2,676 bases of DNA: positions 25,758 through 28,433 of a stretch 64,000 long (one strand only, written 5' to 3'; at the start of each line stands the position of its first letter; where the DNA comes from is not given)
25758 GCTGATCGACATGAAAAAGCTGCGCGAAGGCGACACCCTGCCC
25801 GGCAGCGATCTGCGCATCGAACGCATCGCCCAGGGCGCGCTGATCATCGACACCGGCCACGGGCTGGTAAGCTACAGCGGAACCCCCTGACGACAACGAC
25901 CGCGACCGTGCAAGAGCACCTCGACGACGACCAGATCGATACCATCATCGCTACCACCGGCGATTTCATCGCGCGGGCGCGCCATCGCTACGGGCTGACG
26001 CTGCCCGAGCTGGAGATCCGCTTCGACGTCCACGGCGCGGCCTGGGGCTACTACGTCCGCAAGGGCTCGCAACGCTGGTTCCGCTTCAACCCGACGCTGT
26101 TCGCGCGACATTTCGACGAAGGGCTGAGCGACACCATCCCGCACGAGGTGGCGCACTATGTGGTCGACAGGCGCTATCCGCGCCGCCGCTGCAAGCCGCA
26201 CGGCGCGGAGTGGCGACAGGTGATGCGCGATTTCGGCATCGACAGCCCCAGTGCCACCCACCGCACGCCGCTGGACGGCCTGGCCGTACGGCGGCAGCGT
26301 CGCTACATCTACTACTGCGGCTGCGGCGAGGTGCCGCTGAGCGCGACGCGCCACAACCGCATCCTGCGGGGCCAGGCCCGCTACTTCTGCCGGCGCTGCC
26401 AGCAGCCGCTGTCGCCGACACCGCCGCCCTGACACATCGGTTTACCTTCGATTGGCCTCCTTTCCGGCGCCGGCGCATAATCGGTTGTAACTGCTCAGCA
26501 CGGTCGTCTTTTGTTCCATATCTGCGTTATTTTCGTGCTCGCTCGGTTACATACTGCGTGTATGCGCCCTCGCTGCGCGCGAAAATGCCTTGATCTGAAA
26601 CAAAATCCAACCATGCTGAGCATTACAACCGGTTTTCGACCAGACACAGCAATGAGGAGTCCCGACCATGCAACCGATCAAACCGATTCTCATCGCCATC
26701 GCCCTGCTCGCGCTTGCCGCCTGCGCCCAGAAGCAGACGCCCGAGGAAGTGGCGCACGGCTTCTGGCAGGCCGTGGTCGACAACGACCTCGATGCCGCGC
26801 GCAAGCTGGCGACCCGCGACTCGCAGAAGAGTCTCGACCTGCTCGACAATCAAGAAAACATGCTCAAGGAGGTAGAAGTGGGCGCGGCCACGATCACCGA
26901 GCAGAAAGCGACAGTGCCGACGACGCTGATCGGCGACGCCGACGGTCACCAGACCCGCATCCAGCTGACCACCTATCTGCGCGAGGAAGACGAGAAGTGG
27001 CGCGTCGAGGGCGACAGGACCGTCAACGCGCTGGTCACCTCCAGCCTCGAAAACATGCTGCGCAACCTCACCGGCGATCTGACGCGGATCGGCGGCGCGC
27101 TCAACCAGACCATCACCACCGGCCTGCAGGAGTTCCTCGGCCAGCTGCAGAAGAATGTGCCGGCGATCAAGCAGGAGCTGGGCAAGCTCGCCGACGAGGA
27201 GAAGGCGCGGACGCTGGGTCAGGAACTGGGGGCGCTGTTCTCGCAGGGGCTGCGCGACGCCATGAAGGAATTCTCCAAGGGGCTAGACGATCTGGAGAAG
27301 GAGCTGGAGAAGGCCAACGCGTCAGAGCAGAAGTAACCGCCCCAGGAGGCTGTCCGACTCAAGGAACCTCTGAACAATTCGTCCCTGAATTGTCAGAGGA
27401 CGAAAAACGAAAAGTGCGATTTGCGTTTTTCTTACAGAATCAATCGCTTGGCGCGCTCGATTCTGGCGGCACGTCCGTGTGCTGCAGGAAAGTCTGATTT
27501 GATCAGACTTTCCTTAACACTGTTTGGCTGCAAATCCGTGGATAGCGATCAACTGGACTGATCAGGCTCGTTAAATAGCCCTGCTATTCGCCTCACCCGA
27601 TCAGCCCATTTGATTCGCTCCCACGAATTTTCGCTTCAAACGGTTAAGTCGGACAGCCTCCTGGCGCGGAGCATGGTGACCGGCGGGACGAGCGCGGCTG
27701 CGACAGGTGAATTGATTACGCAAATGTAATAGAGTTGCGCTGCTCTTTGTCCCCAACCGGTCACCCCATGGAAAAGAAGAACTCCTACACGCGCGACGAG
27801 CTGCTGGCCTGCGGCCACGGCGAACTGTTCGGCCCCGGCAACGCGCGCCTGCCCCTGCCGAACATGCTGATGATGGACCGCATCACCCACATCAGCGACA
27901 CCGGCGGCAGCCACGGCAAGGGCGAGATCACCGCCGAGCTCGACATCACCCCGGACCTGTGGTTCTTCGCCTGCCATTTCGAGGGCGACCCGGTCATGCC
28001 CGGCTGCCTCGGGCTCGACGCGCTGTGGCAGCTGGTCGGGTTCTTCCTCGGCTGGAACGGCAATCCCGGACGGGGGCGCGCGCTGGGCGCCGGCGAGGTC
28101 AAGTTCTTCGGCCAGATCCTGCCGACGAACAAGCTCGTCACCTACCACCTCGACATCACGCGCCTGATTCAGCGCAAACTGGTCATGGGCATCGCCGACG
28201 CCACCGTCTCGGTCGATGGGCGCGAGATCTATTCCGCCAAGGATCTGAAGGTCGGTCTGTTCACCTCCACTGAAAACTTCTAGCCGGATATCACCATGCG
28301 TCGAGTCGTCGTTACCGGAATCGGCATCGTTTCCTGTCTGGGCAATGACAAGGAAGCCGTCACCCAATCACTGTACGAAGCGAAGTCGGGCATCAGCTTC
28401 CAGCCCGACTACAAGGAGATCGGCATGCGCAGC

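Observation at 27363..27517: Repeat family B: ~160-bp five-hairpin element with compensatory substitutions preserving stems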

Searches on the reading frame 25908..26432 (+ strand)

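Call 11: search_protein_families(library=pfam, proteins=[window:25908-26432:+])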
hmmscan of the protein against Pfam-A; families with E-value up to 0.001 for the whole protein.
window:25908-26432:+ (174 aa): 2 families
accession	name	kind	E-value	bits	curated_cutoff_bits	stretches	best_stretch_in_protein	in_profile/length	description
PF10263.15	SprT-like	-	2.3e-10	40.7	25.6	1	32-109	18-95/108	SprT-like family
PF17283.8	Zn_ribbon_SprT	-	4.8e-05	23.8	28.1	1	132-171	2-37/38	SprT-like zinc ribbon domain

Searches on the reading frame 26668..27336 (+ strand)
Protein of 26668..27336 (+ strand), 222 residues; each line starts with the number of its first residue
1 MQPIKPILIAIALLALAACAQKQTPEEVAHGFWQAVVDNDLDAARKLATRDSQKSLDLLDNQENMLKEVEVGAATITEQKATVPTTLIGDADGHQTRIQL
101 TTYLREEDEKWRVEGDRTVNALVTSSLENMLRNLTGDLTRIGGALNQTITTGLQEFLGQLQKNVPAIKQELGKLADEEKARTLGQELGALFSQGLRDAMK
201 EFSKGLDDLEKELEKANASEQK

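Call 11: search_protein_families(library=pfam, proteins=[window:26668-27336:+])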
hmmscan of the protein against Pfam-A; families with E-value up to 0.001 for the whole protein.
window:26668-27336:+ (222 aa): 0 families

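Call 12: find_encoding_contigs(protein=window:26668-27336:+, flank=3000, max_places=6)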
Protein window:26668-27336:+ (222 aa): no gene with exactly this product is on record in the collection.

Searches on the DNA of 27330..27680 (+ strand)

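Call 51: search_rna_families(source=window, start=27330, end=27680, threshold=evalue, max_evalue=10)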
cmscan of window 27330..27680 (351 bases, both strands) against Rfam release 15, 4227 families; matches with E-value up to 10: 3.
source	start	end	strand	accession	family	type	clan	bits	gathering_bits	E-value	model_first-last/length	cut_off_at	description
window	27399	27516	+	RF03066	COG3610-DE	Gene; sRNA;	-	20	73.5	0.18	1-116/116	no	COG3610-DE RNA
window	27416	27447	+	RF03787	mir-2010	Gene; miRNA;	-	14.4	66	9.8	22-53/76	no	mir-2010 microRNA precursor family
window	27468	27510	-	RF04320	RsmV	Gene; sRNA;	CL00106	7.4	100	7.6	135-177/196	no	RsmV RNA family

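Call 56: search_dna_similar(query=window:27363-27513:+, collection=plasmids, mode=distant, max_evalue=0.01)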
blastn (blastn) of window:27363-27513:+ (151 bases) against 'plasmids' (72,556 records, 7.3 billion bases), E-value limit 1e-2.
No match.

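Call 66: build_rna_model(alignment_id=A9, structure=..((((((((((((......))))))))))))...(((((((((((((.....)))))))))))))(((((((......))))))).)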
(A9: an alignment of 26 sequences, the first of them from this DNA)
Model R1 built from alignment A9 (26 sequences, 87 columns); structure: as given.
model positions 87; base pairs 32; branch points 2; effective number of sequences 1.14; information 0.654 bits per position. Calibrated on 0.2 Mb of random sequence (short: E-values are rough).
structure used (alignment columns):
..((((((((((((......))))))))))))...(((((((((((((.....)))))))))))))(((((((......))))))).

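Call 67: search_with_rna_model(model_id=R1, source=window, filters=off, max_evalue=10)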
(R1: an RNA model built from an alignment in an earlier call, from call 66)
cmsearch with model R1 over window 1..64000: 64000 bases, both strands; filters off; matches with E-value up to 10: 47.
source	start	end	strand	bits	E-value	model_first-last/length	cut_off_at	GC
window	34574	34660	+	111.6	4e-19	1-87/87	no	0.45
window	22604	22690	-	101.5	3e-17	1-87/87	no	0.52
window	27400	27486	+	97.8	1.5e-16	1-87/87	no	0.51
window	22552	22625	+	34.3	9.3e-05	1-87/87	no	0.54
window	34521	34607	-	30.7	0.00043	1-87/87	no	0.41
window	34609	34639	-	24.3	0.0067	36-66/87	no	0.45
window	22657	22717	+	23.4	0.0097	1-87/87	no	0.38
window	27351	27433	-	22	0.018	1-87/87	no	0.43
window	27465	27542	-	20.8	0.03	1-87/87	no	0.51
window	34640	34700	-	19.5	0.051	34-86/87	no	0.52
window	8415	8465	-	13.9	0.56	36-86/87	no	0.75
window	30189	30228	+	12.8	0.9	1-87/87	no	0.52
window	27436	27464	-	12.5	1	37-65/87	no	0.52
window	39617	39698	+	12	1.3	1-87/87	no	0.67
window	34663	34730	+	11.2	1.8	1-87/87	no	0.53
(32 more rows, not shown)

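Call 68: search_with_rna_model(model_id=R1, sources=[L001, L002, L003, L004, L005, L006, L007, L008, L009, L010, L011, L012, L013, L014, L015, L016, L017, L018, L019, L020, L021, L022, L023, L024, L025, L026, L027, L028, L029, L030, L031, L032, L033, L034, L035, L036, L037, L038, L039, L040, L041, L042, L043, L044, L045, L046], max_evalue=0.1)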
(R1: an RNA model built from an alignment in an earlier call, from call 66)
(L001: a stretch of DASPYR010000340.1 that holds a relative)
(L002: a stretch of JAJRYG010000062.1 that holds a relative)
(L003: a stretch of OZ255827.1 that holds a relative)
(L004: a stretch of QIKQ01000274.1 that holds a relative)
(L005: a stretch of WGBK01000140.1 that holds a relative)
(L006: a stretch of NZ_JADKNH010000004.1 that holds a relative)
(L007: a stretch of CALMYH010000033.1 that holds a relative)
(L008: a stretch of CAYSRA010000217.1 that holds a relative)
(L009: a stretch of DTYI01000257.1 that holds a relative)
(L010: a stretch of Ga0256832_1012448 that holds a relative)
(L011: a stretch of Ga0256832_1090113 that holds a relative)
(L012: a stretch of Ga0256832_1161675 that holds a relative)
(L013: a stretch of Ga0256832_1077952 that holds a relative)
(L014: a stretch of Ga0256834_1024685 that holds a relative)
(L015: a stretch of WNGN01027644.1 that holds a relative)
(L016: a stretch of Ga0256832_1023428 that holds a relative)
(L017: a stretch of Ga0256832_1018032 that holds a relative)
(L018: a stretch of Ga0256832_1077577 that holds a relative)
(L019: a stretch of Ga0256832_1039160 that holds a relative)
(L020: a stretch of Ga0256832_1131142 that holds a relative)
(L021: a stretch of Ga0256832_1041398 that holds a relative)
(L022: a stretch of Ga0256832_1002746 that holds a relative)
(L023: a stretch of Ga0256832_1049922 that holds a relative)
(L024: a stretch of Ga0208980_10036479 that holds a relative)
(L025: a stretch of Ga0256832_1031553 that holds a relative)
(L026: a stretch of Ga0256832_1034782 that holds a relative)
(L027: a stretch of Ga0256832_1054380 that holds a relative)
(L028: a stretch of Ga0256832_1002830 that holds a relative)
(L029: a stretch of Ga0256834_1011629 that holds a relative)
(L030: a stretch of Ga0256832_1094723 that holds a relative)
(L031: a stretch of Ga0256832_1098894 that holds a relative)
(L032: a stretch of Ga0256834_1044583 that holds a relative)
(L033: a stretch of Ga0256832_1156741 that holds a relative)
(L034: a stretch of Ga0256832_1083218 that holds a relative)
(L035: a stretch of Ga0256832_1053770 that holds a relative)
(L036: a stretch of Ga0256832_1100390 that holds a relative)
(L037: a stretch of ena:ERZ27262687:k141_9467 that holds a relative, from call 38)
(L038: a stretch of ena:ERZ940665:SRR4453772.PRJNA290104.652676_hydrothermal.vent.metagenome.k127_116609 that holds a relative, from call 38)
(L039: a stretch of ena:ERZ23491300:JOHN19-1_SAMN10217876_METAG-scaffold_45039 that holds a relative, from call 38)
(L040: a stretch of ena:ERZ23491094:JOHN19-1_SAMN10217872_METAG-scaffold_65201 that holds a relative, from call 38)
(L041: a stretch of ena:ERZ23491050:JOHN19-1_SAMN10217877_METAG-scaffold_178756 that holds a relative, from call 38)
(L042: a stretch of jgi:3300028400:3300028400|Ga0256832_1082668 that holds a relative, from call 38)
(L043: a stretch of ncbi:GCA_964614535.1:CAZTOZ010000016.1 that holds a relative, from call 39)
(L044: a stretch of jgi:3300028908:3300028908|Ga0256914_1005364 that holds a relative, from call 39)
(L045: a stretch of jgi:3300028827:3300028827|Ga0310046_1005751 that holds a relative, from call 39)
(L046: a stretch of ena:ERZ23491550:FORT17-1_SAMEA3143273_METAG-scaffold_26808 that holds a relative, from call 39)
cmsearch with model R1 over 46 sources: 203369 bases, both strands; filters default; matches with E-value up to 0.1: 74.
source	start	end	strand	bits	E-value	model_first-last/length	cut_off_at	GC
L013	434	520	+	111.6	1.2e-18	1-87/87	no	0.46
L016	2708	2794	+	111.6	1.3e-18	1-87/87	no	0.45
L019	209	295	-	111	1.6e-18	1-87/87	no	0.48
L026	716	802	-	110.8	1.8e-18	1-87/87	no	0.49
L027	2018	2104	-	108.6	4.6e-18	1-87/87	no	0.48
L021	1193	1279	+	107.9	6.2e-18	1-87/87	no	0.45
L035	124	210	-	107.8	6.4e-18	1-87/87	no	0.53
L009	283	369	-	107.8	6.4e-18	1-87/87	no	0.46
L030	948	1034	-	106.8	9.9e-18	1-87/87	no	0.52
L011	179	264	+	106.8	1e-17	1-87/87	no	0.47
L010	3104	3190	+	106.4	1.2e-17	1-87/87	no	0.47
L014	2194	2280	-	105.9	1.4e-17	1-87/87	no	0.48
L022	2669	2755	+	105.7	1.6e-17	1-87/87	no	0.49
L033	293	378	-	105.4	1.8e-17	1-87/87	no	0.45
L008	861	947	+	104.7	2.4e-17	1-87/87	no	0.41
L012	675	761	-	104.4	2.8e-17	1-87/87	no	0.49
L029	2130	2216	+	104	3.2e-17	1-87/87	no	0.46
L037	16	102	-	103.4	4.2e-17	1-87/87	no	0.48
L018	1480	1566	-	102.7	5.6e-17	1-87/87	no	0.46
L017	3197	3283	+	102.3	6.8e-17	1-87/87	no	0.51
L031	350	435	-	100.8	1.3e-16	1-87/87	no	0.48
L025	609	695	-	99.2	2.5e-16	1-87/87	no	0.44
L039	96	182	+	97.8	4.6e-16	1-87/87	no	0.51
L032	282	368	+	86.2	6.7e-14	1-87/87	no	0.51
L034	506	591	-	83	2.6e-13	1-87/87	no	0.51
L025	1472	1557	-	81.8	4.3e-13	1-87/87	no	0.55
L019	147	230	+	42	1.1e-05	1-87/87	no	0.54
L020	829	928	+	36.5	0.00011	1-87/87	no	0.54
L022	6201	6278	-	36.3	0.00012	1-87/87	no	0.45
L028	7112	7206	-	35.3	0.00019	1-87/87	no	0.48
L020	786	862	-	31.3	0.001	1-87/87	no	0.39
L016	2655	2741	-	31.1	0.0012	1-87/87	no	0.4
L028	7173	7248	+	29.7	0.0021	1-87/87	no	0.41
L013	407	467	-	29.2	0.0026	1-87/87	no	0.36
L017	3262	3358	-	28.9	0.0029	1-87/87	no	0.52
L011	139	212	-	28.4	0.0037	1-87/87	no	0.39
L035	177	255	+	28.2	0.004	1-87/87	no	0.41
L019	262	342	+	28.1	0.0042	1-87/87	no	0.41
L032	255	315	-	28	0.0042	1-87/87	no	0.43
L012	728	805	+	28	0.0043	1-87/87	no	0.42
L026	769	829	+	28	0.0043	1-87/87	no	0.38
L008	811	894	-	28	0.0043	1-87/87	no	0.43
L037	69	129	+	27.7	0.0049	1-87/87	no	0.34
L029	2090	2163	-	27.3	0.0059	1-87/87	no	0.43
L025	662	742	+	27.1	0.0064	1-87/87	no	0.48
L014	2247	2307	+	27.1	0.0064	1-87/87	no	0.41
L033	345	425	+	27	0.0066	1-87/87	no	0.41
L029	2195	2261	-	26.9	0.0069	1-87/87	no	0.48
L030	1001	1081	+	26.8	0.0073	1-87/87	no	0.37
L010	3077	3137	-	26.6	0.008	1-87/87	no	0.39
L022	6245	6318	+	26.5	0.0081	1-87/87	no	0.45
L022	2620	2702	-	26.3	0.009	1-87/87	no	0.36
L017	3147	3230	-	26.1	0.0096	1-87/87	no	0.4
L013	499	556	-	25.8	0.011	1-87/87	no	0.59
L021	1135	1226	-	25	0.015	1-87/87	no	0.4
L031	371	401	+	24.9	0.016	36-66/87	no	0.48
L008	926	1005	-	24.6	0.019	1-87/87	no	0.49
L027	2071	2131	+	24.5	0.019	1-87/87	no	0.39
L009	336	412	+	24.3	0.021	1-87/87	no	0.38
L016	2743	2773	-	24.3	0.021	36-66/87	no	0.45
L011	243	301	-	24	0.024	1-87/87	no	0.51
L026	737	767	+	23.3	0.032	36-66/87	no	0.48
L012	644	695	+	22.9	0.038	33-86/87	no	0.52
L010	3139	3169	-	22.7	0.042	36-66/87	no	0.48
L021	1228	1258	-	22.7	0.042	36-66/87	no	0.48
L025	1841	1927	+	22.4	0.047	1-87/87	no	0.61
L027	2039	2069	+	22.2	0.051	36-66/87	no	0.48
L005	2219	2279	+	22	0.056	1-87/87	no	0.41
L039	47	129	-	22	0.057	1-87/87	no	0.43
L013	470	498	-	21.7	0.063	37-65/87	no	0.41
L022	2704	2734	-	21.4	0.073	36-66/87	no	0.52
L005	2133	2252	-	21.3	0.075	1-87/87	no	0.5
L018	1440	1501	+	21.3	0.075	1-87/87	no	0.5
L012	696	726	+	20.7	0.1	36-66/87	no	0.52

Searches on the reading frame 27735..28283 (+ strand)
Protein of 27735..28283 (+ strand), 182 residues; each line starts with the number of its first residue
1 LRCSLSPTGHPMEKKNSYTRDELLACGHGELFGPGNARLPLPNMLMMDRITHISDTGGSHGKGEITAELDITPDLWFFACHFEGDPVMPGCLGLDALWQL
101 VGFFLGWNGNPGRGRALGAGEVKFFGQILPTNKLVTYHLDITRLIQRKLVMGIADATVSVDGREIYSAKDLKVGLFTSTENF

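Call 11: search_protein_families(library=pfam, proteins=[window:27735-28283:+])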
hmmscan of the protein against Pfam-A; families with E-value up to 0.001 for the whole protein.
window:27735-28283:+ (182 aa): 1 family
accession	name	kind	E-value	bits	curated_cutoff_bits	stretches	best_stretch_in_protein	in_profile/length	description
PF07977.19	FabA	-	2.6e-49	166.8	23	1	39-169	1-138/138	FabA-like domain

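Call 37: find_homologous_proteins(query=window:27735-28283:+, max_evalue=1e-40)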
Query window:27735-28283:+ (182 aa): 7999 proteins with E <= 1e-40 among 8000 candidates; the best 120 are listed.
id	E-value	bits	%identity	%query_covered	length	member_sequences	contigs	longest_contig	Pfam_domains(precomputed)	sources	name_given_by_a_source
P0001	6.2e-122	422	-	-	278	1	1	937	PF22818.3,PF07977.20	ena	-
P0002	1.3e-113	395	100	94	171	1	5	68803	PF22818.3,PF07977.20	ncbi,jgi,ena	-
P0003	3.3e-113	394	99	94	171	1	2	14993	PF22818.3,PF07977.20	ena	-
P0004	4.1e-111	387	98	94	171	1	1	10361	PF22818.3,PF07977.20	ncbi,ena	-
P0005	1.1e-110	386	97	94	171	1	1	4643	PF22818.3,PF07977.20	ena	-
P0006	1.0e-109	383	96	94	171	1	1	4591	PF22818.3,PF07977.20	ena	-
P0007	2.8e-109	381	96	94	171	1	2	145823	PF22818.3,PF07977.20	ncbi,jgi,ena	-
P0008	3.7e-109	381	96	94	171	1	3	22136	PF22818.3,PF07977.20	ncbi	-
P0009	2.5e-108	378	95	94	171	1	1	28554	PF22818.3,PF07977.20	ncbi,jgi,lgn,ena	-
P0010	4.1e-108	377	95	94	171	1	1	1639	PF22818.3,PF07977.20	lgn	-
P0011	1.6e-107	375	94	94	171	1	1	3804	PF22818.3,PF07977.20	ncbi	-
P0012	6.2e-107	374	94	94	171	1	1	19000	PF22818.3,PF07977.20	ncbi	-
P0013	8.2e-107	373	94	94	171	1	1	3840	PF22818.3,PF07977.20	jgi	jgi:3-hydroxyacyl-[acyl-carrier protein] dehydratase/trans-2-decenoyl-[acyl-carrier protein] isomera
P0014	6.6e-105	367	92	94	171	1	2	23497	PF22818.3,PF07977.20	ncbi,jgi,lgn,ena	jgi:3-hydroxyacyl-[acyl-carrier protein] dehydratase/trans-2-decenoyl-[acyl-carrier protein] isomera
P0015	1.8e-102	359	89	94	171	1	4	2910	PF22818.3,PF07977.20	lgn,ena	-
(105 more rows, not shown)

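Call 38: find_encoding_contigs(protein=P0002, flank=10000, max_places=6)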
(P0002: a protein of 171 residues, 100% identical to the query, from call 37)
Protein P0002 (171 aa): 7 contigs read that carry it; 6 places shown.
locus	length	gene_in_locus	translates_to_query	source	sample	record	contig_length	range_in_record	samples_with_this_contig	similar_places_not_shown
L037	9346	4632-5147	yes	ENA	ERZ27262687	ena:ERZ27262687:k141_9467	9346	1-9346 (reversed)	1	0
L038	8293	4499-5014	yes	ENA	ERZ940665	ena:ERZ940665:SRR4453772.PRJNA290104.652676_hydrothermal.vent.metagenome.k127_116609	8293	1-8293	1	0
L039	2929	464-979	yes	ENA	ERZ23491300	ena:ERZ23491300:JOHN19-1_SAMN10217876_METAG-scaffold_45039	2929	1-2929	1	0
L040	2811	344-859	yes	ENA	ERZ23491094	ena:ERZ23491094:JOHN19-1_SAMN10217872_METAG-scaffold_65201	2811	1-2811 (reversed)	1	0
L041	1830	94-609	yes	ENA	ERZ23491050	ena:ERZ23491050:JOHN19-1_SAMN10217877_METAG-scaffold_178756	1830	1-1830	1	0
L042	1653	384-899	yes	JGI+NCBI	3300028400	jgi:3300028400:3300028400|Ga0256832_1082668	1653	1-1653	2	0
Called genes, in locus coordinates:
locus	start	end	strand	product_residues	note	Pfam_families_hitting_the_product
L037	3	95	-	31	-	?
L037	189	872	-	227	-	PF03167:UDG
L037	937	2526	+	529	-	PF13191:AAA_16, PF20703:nSTAND1 (weak), PF13401:AAA_22, PF01471:PG_binding_1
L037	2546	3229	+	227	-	PF16537:T2SSB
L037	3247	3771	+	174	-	PF10263:SprT-like, PF17283:Zn_ribbon_SprT (weak)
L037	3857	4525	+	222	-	-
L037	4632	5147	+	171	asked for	PF07977:FabA, PF22818:ApeI-like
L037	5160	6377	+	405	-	PF00109:ketoacyl-synt, PF02801:Ketoacyl-synt_C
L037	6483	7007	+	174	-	-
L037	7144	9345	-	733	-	?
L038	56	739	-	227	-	PF03167:UDG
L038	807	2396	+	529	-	PF13191:AAA_16, PF20703:nSTAND1 (weak), PF13401:AAA_22, PF01471:PG_binding_1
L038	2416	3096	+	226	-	PF16537:T2SSB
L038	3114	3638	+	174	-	PF10263:SprT-like, PF17283:Zn_ribbon_SprT (weak)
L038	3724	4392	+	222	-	-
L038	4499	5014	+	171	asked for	PF07977:FabA, PF22818:ApeI-like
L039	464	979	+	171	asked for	PF07977:FabA, PF22818:ApeI-like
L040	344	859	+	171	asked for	PF07977:FabA, PF22818:ApeI-like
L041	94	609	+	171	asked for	PF07977:FabA, PF22818:ApeI-like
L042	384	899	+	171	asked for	PF07977:FabA, PF22818:ApeI-like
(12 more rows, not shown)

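Call 39: find_encoding_contigs(protein=P0007, flank=10000, max_places=4)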
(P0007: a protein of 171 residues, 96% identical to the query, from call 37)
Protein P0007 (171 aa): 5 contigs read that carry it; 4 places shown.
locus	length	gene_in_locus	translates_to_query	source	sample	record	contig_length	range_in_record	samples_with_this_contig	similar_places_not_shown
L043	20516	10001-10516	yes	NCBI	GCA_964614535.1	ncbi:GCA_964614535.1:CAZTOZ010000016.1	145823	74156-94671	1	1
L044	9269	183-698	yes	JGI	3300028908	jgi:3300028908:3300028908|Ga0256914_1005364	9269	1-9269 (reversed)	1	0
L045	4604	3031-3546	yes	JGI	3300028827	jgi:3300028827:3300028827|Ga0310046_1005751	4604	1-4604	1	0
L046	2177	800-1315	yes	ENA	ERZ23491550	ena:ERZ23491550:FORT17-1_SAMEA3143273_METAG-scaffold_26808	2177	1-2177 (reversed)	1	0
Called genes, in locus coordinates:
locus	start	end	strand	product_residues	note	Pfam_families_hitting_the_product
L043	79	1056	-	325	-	PF11383:DUF3187, PF13557:Phenol_MetA_deg (weak)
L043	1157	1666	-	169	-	-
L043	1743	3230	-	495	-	PF03349:Toluene_X, PF20841:NtrZ (faint)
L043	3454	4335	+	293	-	PF02668:TauD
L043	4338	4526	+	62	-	-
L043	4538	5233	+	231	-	PF09559:Cas6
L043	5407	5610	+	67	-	-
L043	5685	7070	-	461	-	PF21337:Peptidase_M17_N_1, PF00883:Peptidase_M17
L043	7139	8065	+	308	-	PF00005:ABC_tran, PF13304:AAA_21 (faint)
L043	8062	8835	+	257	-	PF01061:ABC2_membrane, PF12698:ABC2_membrane_3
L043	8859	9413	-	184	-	PF01988:VIT1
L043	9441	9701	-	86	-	PF02680:DUF211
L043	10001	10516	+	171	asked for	PF07977:FabA, PF22818:ApeI-like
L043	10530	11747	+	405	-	PF00109:ketoacyl-synt, PF02801:Ketoacyl-synt_C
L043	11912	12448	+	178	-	-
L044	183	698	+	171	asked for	PF07977:FabA, PF22818:ApeI-like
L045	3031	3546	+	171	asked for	PF07977:FabA, PF22818:ApeI-like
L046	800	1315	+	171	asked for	PF07977:FabA, PF22818:ApeI-like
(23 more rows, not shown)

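Call 74: find_encoding_contigs(protein=P0009, flank=10000, max_places=3)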
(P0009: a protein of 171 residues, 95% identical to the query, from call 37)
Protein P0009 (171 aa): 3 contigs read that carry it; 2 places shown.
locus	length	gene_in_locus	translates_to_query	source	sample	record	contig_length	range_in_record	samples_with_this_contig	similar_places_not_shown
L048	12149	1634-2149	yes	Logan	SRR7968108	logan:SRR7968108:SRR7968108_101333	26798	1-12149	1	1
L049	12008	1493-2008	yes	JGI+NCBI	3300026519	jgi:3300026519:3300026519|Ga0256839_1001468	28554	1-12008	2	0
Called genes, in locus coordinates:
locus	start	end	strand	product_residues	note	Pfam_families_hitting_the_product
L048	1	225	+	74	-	?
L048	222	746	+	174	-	PF10263:SprT-like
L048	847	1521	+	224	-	-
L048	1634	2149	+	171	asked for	PF07977:FabA, PF22818:ApeI-like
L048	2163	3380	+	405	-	PF00109:ketoacyl-synt, PF02801:Ketoacyl-synt_C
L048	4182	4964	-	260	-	PF00753:Lactamase_B, PF12706:Lactamase_B_2 (weak), PF16123:HAGH_C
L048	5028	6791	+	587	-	PF17243:POTRA_TamA_1, PF07244:POTRA (weak), PF01103:Omp85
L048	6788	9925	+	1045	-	PF27051:TamB_N, PF04357:TamB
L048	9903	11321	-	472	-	PF01547:SBP_bac_1, PF13531:SBP_bac_11, PF13416:SBP_bac_8, PF13343:SBP_bac_6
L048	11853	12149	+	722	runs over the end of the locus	PF02743:dCache_1 (weak), PF00672:HAMP, PF00211:Guanylate_cyc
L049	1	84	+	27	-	?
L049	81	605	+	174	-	PF10263:SprT-like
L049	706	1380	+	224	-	-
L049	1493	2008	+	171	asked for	PF07977:FabA, PF22818:ApeI-like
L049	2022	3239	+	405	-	PF00109:ketoacyl-synt, PF02801:Ketoacyl-synt_C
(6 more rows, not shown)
